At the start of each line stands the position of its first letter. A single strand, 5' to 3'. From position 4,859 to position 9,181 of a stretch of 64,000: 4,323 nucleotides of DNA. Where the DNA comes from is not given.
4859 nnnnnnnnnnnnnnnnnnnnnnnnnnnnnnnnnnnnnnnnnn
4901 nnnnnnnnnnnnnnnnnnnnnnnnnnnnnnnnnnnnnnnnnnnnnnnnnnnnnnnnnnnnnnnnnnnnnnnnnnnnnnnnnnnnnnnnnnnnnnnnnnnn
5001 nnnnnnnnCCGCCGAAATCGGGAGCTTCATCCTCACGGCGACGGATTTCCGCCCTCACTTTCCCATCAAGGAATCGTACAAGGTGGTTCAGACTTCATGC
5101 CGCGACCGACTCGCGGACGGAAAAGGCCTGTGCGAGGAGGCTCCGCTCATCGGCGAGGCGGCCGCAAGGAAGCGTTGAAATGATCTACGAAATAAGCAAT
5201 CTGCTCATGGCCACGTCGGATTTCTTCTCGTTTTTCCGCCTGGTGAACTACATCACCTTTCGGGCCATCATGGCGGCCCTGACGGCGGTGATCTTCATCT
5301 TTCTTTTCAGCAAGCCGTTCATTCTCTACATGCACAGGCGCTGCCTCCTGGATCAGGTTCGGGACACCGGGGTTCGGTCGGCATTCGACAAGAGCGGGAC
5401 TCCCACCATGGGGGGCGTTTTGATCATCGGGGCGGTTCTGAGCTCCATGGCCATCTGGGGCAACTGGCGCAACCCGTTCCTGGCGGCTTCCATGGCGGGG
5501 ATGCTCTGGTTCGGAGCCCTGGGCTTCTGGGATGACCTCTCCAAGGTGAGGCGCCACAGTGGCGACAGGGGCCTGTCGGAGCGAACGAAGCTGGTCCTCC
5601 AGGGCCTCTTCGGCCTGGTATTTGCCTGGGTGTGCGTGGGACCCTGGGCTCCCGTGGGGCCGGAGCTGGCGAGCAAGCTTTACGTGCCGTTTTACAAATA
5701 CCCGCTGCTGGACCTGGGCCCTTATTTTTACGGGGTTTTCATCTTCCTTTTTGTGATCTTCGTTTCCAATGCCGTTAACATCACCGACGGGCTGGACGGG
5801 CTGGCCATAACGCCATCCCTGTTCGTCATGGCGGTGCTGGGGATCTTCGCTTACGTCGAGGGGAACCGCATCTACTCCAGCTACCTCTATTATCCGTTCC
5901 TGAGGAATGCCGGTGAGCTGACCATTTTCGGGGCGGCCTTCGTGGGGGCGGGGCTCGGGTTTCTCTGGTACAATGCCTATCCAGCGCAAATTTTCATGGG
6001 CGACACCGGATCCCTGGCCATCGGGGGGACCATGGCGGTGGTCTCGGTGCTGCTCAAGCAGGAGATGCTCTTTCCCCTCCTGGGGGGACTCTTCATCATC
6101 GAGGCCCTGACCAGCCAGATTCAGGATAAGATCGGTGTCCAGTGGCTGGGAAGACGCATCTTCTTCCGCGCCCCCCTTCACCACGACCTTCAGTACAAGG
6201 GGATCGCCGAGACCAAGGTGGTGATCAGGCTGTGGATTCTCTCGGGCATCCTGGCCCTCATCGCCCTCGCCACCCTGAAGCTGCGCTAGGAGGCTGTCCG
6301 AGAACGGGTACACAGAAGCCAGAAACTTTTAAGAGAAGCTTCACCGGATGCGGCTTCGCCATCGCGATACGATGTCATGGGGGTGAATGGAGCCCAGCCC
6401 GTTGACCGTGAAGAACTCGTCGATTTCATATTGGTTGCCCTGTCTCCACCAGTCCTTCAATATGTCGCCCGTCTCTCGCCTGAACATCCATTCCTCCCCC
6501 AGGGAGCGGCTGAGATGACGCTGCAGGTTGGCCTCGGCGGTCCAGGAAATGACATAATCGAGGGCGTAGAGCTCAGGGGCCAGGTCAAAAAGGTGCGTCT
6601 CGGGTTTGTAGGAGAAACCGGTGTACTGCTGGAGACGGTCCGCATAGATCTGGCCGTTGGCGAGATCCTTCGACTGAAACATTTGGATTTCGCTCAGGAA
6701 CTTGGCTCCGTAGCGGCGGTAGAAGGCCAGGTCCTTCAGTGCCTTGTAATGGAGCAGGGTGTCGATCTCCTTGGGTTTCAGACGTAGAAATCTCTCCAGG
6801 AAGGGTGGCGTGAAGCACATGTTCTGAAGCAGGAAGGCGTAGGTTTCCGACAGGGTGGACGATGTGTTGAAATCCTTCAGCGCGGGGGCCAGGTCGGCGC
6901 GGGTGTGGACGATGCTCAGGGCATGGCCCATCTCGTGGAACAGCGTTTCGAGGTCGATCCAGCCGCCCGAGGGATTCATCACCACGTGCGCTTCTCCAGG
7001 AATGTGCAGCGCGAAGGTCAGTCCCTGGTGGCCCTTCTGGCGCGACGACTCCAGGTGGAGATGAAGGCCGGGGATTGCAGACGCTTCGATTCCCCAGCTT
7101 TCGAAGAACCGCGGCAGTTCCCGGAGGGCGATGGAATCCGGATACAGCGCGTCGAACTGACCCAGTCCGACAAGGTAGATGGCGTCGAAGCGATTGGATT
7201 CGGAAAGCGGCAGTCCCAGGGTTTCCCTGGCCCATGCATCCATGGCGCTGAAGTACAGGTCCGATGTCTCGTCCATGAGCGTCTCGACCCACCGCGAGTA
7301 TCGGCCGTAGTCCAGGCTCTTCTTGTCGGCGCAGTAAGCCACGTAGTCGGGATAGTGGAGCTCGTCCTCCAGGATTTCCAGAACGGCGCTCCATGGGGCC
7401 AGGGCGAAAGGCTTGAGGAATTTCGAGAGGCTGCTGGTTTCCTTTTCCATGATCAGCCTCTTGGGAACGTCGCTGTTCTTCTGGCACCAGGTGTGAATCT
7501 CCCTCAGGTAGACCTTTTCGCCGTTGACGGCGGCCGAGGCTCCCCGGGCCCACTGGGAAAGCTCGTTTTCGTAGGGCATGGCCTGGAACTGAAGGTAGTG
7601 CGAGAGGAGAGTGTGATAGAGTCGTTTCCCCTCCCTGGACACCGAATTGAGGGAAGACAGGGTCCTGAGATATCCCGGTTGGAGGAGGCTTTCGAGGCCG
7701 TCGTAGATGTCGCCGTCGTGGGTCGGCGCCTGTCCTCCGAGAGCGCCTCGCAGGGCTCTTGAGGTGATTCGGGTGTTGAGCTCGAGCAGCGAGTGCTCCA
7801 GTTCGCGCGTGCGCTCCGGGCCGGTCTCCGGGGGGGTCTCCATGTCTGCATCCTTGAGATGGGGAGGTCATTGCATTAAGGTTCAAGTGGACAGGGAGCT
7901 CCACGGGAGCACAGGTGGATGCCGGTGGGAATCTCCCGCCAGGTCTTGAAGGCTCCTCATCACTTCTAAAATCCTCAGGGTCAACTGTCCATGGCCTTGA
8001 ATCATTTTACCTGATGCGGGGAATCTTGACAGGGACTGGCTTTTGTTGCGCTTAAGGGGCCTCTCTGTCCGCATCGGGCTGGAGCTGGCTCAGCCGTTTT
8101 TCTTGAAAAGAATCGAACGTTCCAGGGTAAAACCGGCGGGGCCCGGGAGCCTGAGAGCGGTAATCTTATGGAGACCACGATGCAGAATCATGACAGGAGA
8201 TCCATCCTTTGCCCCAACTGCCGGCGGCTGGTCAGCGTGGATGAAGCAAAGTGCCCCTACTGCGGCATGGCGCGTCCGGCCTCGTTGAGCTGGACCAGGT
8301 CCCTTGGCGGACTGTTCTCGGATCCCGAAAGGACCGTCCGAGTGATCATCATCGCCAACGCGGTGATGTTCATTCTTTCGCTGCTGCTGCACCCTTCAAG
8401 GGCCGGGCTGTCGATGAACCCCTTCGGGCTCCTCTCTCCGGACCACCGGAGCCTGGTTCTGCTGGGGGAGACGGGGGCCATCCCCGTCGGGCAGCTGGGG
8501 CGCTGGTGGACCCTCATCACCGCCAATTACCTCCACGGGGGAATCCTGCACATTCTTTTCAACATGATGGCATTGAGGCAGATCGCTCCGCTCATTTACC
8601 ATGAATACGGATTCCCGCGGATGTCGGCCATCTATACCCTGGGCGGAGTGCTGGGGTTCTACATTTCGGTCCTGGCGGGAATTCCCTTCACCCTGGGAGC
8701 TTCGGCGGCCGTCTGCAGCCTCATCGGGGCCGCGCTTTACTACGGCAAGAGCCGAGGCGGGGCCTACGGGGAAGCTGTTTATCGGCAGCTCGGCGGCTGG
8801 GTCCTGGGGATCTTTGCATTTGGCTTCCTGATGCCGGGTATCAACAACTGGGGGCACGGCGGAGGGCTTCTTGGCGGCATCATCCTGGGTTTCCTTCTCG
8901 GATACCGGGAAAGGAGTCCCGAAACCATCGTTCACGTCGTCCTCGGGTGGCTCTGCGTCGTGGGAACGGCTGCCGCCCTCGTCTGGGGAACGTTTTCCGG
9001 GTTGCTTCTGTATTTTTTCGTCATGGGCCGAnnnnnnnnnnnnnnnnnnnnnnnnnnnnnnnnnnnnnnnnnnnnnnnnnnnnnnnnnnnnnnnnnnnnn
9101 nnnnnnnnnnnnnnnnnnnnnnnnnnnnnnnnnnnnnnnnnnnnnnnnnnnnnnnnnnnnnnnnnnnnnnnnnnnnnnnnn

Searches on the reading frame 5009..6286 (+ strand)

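Call 68: search_protein_families(library=pfam, proteins=[window:5009-6286:+], max_evalue=0.00001)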
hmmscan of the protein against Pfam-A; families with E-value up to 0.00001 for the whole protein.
window:5009-6286:+ (426 aa): 2 families
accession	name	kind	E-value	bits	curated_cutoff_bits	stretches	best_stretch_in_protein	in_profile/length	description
PF00953.26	Glycos_transf_4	-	1.5e-32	113.2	27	1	162-349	5-159/160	Glycosyl transferase family 4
PF10555.14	MraY_sig1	-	7e-06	25.7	20.1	1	128-140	1-13/13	Phospho-N-acetylmuramoyl-pentapeptide-transferase signature 1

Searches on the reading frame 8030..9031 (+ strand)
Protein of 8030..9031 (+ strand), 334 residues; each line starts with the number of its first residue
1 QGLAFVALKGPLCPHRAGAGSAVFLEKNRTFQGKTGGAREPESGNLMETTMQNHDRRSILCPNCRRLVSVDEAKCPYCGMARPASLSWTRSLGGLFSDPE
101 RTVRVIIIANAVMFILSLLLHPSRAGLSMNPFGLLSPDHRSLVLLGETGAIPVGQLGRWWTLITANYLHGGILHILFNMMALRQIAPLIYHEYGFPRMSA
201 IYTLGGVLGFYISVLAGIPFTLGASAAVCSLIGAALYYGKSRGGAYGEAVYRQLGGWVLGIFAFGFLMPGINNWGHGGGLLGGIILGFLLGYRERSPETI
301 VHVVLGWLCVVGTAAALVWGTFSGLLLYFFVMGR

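Call 68: search_protein_families(library=pfam, proteins=[window:8030-9031:+], max_evalue=0.00001)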
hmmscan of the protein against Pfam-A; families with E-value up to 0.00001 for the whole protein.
window:8030-9031:+ (334 aa): 1 family
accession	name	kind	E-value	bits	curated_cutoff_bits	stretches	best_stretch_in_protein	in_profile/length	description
PF01694.28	Rhomboid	-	1.3e-23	84.2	22.6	1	157-292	2-142/143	Rhomboid domain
